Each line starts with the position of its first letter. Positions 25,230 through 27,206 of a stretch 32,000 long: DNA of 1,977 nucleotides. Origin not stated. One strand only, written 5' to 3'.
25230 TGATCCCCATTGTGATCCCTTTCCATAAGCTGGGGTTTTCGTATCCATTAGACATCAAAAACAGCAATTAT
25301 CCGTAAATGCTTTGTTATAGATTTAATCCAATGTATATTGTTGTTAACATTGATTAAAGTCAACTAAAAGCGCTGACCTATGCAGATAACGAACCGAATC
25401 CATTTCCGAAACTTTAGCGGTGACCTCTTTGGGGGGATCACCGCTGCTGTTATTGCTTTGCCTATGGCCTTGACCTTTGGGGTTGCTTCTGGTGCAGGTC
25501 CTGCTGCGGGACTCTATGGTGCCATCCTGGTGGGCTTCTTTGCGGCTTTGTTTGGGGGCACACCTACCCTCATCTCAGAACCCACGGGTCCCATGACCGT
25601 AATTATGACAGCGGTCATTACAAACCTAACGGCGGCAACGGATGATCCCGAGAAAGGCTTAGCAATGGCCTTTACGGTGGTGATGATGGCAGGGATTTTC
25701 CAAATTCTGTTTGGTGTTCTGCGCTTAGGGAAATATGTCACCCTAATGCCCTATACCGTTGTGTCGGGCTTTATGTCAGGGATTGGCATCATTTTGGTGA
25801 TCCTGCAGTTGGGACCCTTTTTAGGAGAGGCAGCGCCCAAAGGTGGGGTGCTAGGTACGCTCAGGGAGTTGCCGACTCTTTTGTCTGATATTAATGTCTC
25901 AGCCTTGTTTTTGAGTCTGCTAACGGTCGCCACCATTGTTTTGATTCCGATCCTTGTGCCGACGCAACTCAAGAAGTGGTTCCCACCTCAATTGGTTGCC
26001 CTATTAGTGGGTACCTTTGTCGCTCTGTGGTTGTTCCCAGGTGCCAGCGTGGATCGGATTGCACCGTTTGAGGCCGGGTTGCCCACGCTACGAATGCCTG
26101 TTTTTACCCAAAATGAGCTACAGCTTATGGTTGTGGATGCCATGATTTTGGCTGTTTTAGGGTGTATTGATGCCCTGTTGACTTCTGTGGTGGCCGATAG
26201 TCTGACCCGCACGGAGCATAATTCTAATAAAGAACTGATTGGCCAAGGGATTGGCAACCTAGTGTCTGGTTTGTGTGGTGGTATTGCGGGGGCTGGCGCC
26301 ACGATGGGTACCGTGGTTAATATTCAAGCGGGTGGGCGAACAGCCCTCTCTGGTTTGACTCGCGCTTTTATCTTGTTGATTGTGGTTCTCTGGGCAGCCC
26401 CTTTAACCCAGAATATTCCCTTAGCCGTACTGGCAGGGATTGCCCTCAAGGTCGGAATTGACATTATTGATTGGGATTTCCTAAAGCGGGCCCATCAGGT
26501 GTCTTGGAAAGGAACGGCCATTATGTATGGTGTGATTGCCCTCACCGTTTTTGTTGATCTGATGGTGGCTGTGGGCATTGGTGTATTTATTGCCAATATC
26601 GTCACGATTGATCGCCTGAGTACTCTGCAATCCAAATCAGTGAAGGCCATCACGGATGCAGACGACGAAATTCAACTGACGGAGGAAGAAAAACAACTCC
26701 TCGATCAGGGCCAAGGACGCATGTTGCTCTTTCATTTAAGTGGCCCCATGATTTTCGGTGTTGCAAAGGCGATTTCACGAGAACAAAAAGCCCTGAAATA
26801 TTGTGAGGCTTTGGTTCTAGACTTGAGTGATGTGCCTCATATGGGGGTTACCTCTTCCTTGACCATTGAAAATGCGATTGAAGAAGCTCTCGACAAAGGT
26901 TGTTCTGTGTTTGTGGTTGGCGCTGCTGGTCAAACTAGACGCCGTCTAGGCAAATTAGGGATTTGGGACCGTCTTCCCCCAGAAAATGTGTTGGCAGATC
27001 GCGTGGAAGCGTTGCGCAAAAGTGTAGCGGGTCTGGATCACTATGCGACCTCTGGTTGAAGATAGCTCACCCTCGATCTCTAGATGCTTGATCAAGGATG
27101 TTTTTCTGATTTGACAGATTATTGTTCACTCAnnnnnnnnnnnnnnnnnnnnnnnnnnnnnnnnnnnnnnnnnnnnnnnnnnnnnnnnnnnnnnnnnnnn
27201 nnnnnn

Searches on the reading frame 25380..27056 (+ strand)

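Call 76: search_protein_families(library=pfam, proteins=[window:25380-27056:+], max_evalue=0.001)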
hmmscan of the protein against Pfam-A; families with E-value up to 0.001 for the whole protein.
window:25380-27056:+ (559 aa): 2 families
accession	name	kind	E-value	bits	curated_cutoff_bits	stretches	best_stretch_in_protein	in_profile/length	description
PF00916.26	Sulfate_transp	-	2.4e-94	316.7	23.2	1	12-383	1-378/380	Sulfate permease family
PF01740.26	STAS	-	2.2e-12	47.1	22.6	1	443-532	5-97/106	STAS domain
